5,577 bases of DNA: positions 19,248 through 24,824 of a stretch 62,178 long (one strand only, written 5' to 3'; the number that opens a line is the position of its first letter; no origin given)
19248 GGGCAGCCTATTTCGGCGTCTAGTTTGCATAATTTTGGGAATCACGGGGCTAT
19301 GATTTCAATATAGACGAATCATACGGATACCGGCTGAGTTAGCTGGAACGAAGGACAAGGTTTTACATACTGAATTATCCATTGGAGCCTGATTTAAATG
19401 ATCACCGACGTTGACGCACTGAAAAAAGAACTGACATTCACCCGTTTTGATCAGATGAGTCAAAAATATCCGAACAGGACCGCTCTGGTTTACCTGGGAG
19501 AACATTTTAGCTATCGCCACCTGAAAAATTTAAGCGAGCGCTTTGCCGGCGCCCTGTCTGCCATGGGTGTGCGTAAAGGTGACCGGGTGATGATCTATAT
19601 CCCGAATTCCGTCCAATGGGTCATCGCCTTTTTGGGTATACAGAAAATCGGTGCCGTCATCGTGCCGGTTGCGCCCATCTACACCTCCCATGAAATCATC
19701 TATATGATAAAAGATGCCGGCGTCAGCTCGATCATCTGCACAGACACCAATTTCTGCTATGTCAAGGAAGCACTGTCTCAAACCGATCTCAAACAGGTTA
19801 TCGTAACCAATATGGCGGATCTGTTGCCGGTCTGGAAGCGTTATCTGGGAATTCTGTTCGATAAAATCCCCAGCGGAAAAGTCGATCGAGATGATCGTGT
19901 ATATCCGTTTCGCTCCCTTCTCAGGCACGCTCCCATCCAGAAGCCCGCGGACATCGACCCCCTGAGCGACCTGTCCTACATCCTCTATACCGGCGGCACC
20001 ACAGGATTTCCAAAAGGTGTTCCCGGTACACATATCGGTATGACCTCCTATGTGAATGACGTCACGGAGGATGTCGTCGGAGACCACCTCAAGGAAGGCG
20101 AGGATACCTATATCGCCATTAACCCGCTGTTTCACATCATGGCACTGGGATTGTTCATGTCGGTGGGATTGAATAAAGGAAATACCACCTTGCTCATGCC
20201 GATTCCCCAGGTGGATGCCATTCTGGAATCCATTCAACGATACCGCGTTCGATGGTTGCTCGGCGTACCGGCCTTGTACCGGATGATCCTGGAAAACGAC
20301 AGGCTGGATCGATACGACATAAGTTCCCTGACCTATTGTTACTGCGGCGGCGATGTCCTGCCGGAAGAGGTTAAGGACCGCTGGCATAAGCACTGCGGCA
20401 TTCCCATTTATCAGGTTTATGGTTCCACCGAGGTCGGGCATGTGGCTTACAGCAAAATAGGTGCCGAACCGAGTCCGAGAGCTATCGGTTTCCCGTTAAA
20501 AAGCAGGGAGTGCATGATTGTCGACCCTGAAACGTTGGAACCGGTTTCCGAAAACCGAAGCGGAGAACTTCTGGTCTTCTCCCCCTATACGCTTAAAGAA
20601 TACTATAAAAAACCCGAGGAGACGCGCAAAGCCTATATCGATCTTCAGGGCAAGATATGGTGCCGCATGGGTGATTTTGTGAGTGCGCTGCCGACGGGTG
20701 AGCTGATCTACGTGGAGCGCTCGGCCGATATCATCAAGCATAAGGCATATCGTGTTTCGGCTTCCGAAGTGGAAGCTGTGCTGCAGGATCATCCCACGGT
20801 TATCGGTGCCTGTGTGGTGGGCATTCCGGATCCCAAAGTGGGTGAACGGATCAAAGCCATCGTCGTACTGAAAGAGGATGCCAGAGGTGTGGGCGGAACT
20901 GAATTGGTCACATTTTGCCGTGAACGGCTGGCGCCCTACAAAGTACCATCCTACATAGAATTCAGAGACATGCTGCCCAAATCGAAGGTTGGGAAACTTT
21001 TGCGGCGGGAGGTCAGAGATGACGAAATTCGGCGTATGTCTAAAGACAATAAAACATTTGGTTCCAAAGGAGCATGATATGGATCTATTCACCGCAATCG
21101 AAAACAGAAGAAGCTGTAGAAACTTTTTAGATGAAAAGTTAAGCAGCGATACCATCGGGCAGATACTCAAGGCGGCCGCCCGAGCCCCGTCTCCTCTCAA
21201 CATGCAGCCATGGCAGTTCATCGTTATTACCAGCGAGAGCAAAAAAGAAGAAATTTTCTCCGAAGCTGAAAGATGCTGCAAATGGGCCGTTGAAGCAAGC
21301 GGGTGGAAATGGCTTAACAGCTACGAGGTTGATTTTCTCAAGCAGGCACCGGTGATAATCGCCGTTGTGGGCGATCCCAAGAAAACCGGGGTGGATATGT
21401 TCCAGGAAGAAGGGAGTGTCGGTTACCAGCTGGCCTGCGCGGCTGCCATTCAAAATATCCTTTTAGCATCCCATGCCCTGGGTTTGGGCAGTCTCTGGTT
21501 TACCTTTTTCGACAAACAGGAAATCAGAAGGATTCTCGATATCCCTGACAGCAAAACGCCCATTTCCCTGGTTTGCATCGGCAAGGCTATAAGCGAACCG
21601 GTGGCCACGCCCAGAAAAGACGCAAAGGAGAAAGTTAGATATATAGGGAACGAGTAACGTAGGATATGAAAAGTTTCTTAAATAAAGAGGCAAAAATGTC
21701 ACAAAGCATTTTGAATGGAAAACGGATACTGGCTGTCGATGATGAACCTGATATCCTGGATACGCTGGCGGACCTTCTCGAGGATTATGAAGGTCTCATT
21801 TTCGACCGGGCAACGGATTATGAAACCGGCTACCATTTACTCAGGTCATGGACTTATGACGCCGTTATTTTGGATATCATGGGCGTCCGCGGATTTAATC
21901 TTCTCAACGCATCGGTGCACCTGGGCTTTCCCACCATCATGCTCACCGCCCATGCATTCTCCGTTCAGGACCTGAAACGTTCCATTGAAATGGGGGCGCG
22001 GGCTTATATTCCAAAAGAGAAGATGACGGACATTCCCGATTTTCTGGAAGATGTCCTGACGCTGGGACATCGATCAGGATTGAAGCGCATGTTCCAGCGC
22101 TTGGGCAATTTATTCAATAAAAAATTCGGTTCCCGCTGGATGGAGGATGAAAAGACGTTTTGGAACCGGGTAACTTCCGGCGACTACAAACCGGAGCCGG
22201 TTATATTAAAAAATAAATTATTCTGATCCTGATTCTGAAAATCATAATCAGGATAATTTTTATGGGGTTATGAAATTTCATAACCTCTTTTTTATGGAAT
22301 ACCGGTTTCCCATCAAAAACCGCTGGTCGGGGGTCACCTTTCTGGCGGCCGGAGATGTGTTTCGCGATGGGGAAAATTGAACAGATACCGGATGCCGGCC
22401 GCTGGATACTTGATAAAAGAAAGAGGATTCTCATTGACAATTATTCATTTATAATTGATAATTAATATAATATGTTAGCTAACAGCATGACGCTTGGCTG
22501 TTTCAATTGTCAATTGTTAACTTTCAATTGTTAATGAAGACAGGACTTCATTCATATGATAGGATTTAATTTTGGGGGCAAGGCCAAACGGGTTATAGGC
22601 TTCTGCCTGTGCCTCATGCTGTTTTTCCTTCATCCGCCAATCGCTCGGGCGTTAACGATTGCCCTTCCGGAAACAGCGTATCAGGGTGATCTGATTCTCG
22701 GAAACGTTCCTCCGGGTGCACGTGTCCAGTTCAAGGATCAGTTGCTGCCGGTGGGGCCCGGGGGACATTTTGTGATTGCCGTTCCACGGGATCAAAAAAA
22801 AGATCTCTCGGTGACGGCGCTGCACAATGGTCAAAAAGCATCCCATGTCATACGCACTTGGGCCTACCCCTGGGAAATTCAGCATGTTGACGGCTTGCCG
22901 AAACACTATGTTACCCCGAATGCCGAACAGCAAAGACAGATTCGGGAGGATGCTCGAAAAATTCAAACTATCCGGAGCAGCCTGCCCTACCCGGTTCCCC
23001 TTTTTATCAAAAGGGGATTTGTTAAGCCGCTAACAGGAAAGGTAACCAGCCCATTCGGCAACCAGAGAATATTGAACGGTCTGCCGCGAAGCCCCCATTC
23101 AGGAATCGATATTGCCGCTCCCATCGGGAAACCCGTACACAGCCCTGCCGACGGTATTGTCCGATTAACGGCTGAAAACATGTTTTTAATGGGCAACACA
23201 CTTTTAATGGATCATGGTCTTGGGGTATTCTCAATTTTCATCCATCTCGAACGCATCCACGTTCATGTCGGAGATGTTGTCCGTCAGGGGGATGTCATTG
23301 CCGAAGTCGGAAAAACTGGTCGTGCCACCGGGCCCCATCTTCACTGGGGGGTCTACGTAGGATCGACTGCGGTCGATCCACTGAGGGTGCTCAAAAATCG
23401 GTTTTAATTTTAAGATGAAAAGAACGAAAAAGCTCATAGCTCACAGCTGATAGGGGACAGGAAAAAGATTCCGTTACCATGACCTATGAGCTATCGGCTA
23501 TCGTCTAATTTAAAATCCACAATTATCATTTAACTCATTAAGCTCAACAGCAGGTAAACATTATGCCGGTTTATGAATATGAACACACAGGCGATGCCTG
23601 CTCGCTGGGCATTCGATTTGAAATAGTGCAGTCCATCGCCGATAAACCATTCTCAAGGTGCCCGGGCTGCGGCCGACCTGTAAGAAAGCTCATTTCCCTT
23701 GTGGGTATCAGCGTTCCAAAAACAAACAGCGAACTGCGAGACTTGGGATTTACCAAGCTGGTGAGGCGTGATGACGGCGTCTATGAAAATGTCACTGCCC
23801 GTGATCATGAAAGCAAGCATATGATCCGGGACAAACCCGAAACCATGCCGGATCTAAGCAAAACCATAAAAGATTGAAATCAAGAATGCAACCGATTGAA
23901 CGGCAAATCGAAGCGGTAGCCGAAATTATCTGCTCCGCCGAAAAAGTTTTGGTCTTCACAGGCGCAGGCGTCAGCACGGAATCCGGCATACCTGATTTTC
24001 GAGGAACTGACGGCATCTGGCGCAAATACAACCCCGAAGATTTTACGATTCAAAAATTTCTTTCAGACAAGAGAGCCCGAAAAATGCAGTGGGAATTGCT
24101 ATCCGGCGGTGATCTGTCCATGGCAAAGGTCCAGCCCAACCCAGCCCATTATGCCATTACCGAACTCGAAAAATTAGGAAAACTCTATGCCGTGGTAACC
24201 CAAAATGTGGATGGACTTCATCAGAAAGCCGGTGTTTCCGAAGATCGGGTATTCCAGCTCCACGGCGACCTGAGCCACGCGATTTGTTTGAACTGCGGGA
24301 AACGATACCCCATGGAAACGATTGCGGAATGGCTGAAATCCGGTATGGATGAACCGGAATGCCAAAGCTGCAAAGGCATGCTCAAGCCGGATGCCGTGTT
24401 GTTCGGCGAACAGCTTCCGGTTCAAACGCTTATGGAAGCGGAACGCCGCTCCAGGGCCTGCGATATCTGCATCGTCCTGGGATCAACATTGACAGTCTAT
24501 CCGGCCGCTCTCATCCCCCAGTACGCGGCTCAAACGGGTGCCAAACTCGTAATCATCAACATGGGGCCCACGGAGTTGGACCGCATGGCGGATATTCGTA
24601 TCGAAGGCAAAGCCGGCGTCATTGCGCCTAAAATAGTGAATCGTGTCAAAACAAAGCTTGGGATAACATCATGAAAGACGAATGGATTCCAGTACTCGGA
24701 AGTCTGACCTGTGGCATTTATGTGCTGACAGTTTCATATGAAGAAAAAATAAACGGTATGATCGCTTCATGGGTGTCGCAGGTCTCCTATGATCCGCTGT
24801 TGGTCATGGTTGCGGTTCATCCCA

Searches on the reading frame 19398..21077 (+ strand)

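Call 49: search_protein_families(library=pfam, proteins=[window:19398-21077:+])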
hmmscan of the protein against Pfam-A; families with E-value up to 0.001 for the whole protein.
window:19398-21077:+ (559 aa): 2 families
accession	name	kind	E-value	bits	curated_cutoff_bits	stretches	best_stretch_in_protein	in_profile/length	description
PF00501.34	AMP-binding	-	3.9e-87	293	29.9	1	18-403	2-384/384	AMP-binding enzyme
PF13193.12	AMP-binding_C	-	1.2e-18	68.2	24.5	1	457-533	1-76/76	AMP-binding enzyme C-terminal domain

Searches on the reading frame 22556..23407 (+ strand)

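Call 49: search_protein_families(library=pfam, proteins=[window:22556-23407:+])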
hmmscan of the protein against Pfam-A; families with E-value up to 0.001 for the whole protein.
window:22556-23407:+ (283 aa): 2 families
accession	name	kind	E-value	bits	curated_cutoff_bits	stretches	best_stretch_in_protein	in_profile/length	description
PF01551.29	Peptidase_M23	-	4.3e-29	101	28.7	1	180-275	2-96/96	Peptidase family M23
PF13533.13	Biotin_lipoyl_2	-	0.00033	20.9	29.8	0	231-250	11-30/32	Biotin-lipoyl like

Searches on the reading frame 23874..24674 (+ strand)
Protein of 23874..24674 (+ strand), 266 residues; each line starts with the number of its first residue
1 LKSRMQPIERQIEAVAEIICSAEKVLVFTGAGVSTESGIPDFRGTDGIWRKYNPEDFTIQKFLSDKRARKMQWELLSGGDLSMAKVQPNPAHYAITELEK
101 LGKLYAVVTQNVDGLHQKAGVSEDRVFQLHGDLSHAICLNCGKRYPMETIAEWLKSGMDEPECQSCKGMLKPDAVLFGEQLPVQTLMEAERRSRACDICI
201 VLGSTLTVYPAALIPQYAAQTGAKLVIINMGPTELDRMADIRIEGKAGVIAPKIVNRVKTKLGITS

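Call 49: search_protein_families(library=pfam, proteins=[window:23874-24674:+])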
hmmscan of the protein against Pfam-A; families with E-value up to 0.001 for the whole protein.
window:23874-24674:+ (266 aa): 2 families
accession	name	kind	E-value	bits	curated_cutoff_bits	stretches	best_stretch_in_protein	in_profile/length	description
PF02146.23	SIR2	-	7.6e-50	169.8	24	1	30-210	1-180/180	Sir2 family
PF00205.28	TPP_enzyme_M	-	6.1e-06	26.4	30.4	0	167-249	49-132/137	Thiamine pyrophosphate enzyme, central domain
